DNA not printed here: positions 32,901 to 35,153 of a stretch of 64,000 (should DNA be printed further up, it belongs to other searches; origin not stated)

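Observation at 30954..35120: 1388-aa secreted protein with an unassigned TIM-barrel-like catalytic module and a recent internal duplication of a ~237-aa LamG-like domain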

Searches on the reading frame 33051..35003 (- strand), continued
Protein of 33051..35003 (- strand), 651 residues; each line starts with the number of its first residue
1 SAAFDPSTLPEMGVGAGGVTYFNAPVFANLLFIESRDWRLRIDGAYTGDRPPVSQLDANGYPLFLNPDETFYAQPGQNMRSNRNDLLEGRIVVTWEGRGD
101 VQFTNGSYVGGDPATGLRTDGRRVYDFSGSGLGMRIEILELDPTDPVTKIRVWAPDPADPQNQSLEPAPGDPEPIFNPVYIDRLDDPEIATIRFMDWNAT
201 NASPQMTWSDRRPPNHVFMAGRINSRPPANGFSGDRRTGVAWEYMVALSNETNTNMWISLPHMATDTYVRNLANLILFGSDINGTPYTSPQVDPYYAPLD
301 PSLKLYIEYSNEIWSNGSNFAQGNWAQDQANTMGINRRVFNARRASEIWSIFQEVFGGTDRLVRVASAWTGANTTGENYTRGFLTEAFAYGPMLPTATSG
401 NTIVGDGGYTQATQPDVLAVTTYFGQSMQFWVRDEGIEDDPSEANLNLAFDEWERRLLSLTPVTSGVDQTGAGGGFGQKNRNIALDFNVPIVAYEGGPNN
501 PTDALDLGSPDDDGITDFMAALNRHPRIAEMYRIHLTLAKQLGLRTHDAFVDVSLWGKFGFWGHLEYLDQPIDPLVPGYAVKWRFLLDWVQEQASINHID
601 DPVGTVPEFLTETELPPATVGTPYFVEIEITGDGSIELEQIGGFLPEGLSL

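Call 47: search_protein_families(library=pfam, proteins=[P0225, P0229, P0239, P0244, P0250, P0262, P0265, P0267, P0233, P0247], max_evalue=1)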
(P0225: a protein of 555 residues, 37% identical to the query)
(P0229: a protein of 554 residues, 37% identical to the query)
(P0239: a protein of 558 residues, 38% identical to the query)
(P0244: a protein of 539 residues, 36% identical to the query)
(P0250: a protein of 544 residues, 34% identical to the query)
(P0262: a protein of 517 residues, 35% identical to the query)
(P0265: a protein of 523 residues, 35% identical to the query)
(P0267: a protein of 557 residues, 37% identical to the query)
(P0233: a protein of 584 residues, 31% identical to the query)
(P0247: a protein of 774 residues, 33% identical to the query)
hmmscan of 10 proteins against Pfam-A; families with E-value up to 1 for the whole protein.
P0225 (555 aa): 0 families

P0229 (554 aa): 1 family
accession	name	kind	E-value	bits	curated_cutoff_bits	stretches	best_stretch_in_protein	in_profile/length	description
PF21458.3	SelB-wing_1_3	-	0.099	12.8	27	1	473-499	1-27/48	Selenocysteine-specific elongation factor, winged helix 1/3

P0239 (558 aa): 0 families

P0244 (539 aa): 1 family
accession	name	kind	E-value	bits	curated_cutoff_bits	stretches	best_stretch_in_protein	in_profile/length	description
PF22181.1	TarS_linker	-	0.05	14.4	27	0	168-209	1-42/100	Glycosyl transferase TarS linker domain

P0250 (544 aa): 0 families

P0262 (517 aa): 0 families

P0265 (523 aa): 0 families

P0267 (557 aa): 0 families

P0233 (584 aa): 0 families

P0247 (774 aa): 3 families
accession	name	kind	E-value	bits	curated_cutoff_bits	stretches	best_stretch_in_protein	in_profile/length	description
PF14200.12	RicinB_lectin_2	-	1.1e-10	42.5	25.6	2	679-733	4-58/89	Ricin-type beta-trefoil lectin domain-like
PF24208.1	Beta-tre_PLH30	-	5.2e-05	23.7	27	1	692-733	1-41/130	Endo-acting ulvan lyase beta-trefoil domain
PF07595.18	Planc_extracel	-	0.0014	18.7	25.5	1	5-19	6-20/20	Planctomycete extracellular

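Call 52: search_solved_structures(query=A5, max_evalue=10, show_alignments=3)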
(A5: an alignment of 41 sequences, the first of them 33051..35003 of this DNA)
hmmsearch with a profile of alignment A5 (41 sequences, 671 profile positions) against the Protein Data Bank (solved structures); distinct sequences matched with E-value up to 10: 6.
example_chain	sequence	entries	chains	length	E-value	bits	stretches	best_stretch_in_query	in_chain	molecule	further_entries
4m03_A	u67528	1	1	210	3.8e-13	51.8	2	538-629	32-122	Serine-rich adhesin for platelets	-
4m00_A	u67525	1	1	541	1e-11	47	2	522-629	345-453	Serine-rich adhesin for platelets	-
4m02_A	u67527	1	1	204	7.1e-07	31.1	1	516-627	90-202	Serine-rich adhesin for platelets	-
5m2o_A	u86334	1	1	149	0.57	11.5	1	71-142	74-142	Putative cellulosomal scaffoldin protein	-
5aoz_A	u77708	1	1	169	0.75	11.1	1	71-141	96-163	PUTATIVE CELLULOSOMAL SCAFFOLDIN PROTEIN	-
4nzj_A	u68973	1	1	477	0.88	10.9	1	564-614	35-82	Putative alpha-galactosidase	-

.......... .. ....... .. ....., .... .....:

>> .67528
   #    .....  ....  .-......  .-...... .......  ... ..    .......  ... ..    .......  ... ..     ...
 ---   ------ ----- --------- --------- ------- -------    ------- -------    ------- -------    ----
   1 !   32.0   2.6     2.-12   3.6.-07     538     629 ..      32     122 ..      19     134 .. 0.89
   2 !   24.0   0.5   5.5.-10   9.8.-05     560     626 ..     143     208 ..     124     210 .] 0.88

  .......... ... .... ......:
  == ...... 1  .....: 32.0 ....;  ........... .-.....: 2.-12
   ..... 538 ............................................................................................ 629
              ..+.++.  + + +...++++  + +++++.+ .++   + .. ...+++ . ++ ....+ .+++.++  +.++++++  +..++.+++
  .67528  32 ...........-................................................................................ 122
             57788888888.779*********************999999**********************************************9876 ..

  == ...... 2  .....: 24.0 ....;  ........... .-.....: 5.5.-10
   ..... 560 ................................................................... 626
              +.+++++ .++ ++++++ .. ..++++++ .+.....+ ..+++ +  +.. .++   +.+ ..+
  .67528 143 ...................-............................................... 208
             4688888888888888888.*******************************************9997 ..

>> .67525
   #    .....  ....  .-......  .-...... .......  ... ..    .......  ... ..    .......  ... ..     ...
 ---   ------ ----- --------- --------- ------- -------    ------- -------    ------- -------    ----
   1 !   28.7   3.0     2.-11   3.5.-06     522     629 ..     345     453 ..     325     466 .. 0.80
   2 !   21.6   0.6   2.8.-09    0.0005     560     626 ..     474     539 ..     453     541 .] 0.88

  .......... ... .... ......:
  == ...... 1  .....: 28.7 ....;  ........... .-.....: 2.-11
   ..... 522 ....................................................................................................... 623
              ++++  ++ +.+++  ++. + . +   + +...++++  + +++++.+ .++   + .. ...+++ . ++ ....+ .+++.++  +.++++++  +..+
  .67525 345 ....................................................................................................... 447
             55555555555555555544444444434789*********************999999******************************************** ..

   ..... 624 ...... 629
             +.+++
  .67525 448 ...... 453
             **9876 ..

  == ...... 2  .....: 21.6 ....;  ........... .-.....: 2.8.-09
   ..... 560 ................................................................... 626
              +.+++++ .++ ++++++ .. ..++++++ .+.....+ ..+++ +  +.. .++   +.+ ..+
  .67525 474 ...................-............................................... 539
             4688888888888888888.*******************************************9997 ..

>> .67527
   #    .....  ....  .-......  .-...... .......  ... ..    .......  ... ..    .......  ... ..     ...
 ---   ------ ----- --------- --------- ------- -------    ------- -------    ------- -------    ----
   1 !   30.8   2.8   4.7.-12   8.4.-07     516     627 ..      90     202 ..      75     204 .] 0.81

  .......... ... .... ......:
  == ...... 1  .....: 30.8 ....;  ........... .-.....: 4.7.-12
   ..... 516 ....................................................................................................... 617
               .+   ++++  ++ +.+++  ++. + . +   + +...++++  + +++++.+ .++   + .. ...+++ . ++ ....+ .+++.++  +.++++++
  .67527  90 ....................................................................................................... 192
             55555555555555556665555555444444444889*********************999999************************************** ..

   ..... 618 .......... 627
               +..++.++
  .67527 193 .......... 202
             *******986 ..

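Call 55: find_encoding_contigs(protein=P0029, flank=8000, max_places=1)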
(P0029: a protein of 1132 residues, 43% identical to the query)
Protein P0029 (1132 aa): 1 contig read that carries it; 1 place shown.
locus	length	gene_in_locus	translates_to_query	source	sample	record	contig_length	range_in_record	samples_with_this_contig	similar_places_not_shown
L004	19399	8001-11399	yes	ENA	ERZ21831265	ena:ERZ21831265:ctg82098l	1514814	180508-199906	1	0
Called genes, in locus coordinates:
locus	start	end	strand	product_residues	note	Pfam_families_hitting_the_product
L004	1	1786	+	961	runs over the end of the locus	PF13191:AAA_16 (weak), PF13424:TPR_12 (weak), PF13414:TPR_11 (weak), PF13424:TPR_12 (weak), PF13432:TPR_16, PF13424:TPR_12, PF13432:TPR_16, PF13424:TPR_12, +17 more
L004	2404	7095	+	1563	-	PF00047:ig (faint), PF00400:WD40 (faint), PF07679:I-set (weak), PF13927:Ig_3, PF17164:DUF5122, PF07679:I-set (weak), PF13927:Ig_3 (weak), PF17164:DUF5122, +2 more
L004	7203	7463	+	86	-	PF04014:MazE_antitoxin (weak)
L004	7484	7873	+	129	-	PF13470:PIN_3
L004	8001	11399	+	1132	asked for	-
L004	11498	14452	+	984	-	PF07635:PSCyt1, PF07583:PSCyt2, PF07587:PSD1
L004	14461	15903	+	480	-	PF07394:DUF1501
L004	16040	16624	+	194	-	PF00578:AhpC-TSA, PF08534:Redoxin, PF10417:1-cysPrx_C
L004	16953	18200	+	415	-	PF25917:BSH_RND (weak), PF25973:BSH_CzcB (weak), PF25881:HH_YBHG (weak), PF25954:Beta-barrel_RND_2, PF25989:YknX_C (weak)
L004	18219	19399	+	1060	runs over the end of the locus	PF00873:ACR_tran, PF03176:MMPL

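Call 56: find_encoding_contigs(protein=P0058, flank=8000, max_places=1)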
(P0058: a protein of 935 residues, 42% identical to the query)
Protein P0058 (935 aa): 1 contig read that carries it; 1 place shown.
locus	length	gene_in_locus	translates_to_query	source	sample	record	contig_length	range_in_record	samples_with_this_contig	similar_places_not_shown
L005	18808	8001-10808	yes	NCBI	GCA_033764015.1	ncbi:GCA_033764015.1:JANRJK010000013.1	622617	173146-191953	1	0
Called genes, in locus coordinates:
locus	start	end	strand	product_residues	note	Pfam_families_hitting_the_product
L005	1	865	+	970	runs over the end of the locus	PF10101:DUF2339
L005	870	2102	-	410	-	PF12704:MacB_PCD, PF02687:FtsX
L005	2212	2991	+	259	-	-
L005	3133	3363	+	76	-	PF13370:Fer4_13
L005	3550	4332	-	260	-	PF08241:Methyltransf_11, PF13649:Methyltransf_25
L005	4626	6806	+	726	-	PF03958:Secretin_N, PF00263:Secretin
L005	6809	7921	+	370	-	PF13439:Glyco_transf_4, PF13579:Glyco_trans_4_4, PF00534:Glycos_transf_1, PF13692:Glyco_trans_1_4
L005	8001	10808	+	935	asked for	-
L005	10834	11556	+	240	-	PF02732:ERCC4, PF00633:HHH (faint), PF12826:HHH_2, PF14520:HHH_5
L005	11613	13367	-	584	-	-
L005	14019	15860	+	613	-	PF00069:Pkinase, PF07714:PK_Tyr_Ser-Thr, PF03109:ABC1 (weak)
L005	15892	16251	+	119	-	-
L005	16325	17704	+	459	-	PF01171:ATP_bind_3, PF11734:TilS_C (weak)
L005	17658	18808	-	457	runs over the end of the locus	PF01743:PolyA_pol, PF12627:PolyA_pol_RNAbd, PF01966:HD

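Call 57: find_encoding_contigs(protein=P0109, flank=8000, max_places=1)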
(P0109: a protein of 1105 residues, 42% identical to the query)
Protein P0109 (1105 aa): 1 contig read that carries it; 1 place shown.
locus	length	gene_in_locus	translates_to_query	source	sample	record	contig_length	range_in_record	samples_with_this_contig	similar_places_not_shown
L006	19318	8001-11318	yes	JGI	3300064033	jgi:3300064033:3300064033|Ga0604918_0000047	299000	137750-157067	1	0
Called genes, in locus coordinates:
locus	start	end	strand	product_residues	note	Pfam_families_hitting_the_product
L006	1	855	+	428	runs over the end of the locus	PF12679:ABC2_membrane_2, PF12730:ABC2_membrane_4 (weak)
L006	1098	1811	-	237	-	-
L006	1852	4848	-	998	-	PF13620:CarboxypepD_reg, PF25183:OMP_b-brl_4, PF00593:TonB_dep_Rec_b-barrel, PF25183:OMP_b-brl_4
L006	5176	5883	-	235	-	-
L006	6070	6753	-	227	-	PF13620:CarboxypepD_reg (faint)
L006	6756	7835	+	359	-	-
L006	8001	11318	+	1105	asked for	-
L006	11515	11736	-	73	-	-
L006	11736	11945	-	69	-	PF04545:Sigma70_r4 (weak), PF12844:HTH_19, PF13560:HTH_31, PF01381:HTH_3, PF13443:HTH_26 (weak)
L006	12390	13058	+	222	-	-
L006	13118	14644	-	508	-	PF01546:Peptidase_M20, PF07687:M20_dimer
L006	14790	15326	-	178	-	PF00515:TPR_1 (faint), PF07719:TPR_2 (faint)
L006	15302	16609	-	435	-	PF04932:Wzy_C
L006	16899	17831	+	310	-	PF13692:Glyco_trans_1_4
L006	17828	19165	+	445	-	PF02397:Bac_transf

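Call 58: find_related_loci(query=A2, collection=genome_contigs, flank=8000)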
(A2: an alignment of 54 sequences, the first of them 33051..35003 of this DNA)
Query A2 (651 aa) in genome_contigs; peptide patterns used: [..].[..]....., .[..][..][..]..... (x = any residue, [..] = any of these).
440 stretches matched a pattern; 426 encode a relative of the query (tblastn E <= 1e-3); the best 80 are kept; 80 distinct loci.
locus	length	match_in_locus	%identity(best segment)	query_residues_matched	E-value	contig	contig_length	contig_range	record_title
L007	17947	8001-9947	82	4-651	0e+0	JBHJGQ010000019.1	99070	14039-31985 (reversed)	MAG: Opitutales bacterium isolate sb_S12C1742 S12Ck141_747060, whole genome shotgun sequence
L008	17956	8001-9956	79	1-651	0e+0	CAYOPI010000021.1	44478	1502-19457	MAG TPA_asm: uncultured Opitutales bacterium isolate SRP128890_co1_260 genome assembly, contig: NODE_1445_length_44478_c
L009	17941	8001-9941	43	1-651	3e-168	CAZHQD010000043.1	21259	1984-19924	MAG TPA_asm: uncultured Puniceicoccaceae bacterium isolate SRP290908_co2_182 genome assembly, contig: NODE_3214_length_2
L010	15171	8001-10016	44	1-649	3e-168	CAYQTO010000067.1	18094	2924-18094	MAG TPA_asm: uncultured Candidatus Sumerlaeota bacterium isolate SRP141376_co5_408 genome assembly, contig: NODE_7542_le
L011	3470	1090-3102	44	3-651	5e-173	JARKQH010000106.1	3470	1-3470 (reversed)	MAG: Verrucomicrobiota bacterium isolate Reactor_maxbin.083 k141_594243, whole genome shotgun sequence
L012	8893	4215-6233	43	1-649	8e-164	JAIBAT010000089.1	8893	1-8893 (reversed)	MAG: Candidatus Sumerlaeaceae bacterium isolate SSF23 NODE_168404_length_8893_cov_5.223477, whole genome shotgun sequenc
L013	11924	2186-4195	44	1-651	2e-162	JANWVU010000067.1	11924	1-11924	MAG: Verrucomicrobiia bacterium isolate SKYG124 NODE_67_length_11924_cov_9.835837, whole genome shotgun sequence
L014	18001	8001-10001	43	1-645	3e-162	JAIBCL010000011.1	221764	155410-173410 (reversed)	MAG: Verrucomicrobiaceae bacterium isolate SSF29 NODE_579_length_221764_cov_40.395318, whole genome shotgun sequence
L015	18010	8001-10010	43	4-651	2e-161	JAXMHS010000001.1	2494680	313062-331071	MAG: Verrucomicrobiaceae bacterium isolate STL-VER10 C2.107.fa-1, whole genome shotgun sequence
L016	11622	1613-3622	42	1-649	1e-160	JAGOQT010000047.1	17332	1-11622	MAG: Phycisphaerae bacterium isolate Go_SlDig_bin_273 Go_SlDig_9426_length_17332_cov_4.026736, whole genome shotgun sequ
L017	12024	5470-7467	43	4-651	1e-159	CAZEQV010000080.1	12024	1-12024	MAG TPA_asm: uncultured Verrucomicrobiota bacterium isolate binchicken_co107_144 genome assembly, contig: NODE_12185_len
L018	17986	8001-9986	44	3-651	1e-158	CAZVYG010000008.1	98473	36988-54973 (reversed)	MAG TPA_asm: uncultured Verrucomicrobiota bacterium isolate binchicken_co107_410 genome assembly, contig: NODE_482_lengt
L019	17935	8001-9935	44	4-650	2e-157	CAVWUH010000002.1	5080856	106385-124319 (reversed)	MAG: uncultured Acidobacteriota bacterium isolate MFD07386.bin.2.1 genome assembly, contig: contig_10975, whole genome s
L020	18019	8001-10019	43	1-651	3e-157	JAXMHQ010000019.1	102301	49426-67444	MAG: Verrucomicrobiota bacterium isolate STL-VER8 C4.26.fa-19, whole genome shotgun sequence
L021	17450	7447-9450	41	3-650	1e-156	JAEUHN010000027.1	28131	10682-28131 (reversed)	MAG: Verrucomicrobiaceae bacterium isolate new MAG-18 k141_1286585, whole genome shotgun sequence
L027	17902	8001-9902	43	8-650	5e-151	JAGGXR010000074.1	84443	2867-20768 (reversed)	MAG: Deltaproteobacteria bacterium isolate AUK157 PB_MBMC_111_c_000000000146, whole genome shotgun sequence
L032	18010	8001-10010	40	3-651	1e-146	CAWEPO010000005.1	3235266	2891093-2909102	MAG: uncultured Verrucomicrobiae bacterium isolate MFD01916.bin.3.63 genome assembly, contig: contig_5803, whole genome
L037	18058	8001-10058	39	6-651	7e-144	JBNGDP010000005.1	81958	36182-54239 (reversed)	MAG: Oceanipulchritudo sp. isolate E05-032 bin78.fa-5, whole genome shotgun sequence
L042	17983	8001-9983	42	4-651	6e-139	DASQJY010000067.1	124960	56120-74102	MAG TPA_asm: Thermoanaerobaculia bacterium isolate SMAG_U11898 k141_3741036, whole genome shotgun sequence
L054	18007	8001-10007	40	5-650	6e-134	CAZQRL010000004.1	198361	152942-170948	MAG TPA_asm: uncultured Chthoniobacteraceae bacterium isolate SRP290908_co2_15 genome assembly, contig: NODE_48_length_1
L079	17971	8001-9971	36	11-651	9e-104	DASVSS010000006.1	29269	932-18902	MAG TPA_asm: Tepidisphaeraceae bacterium isolate SMAG_U3268 k141_113879, whole genome shotgun sequence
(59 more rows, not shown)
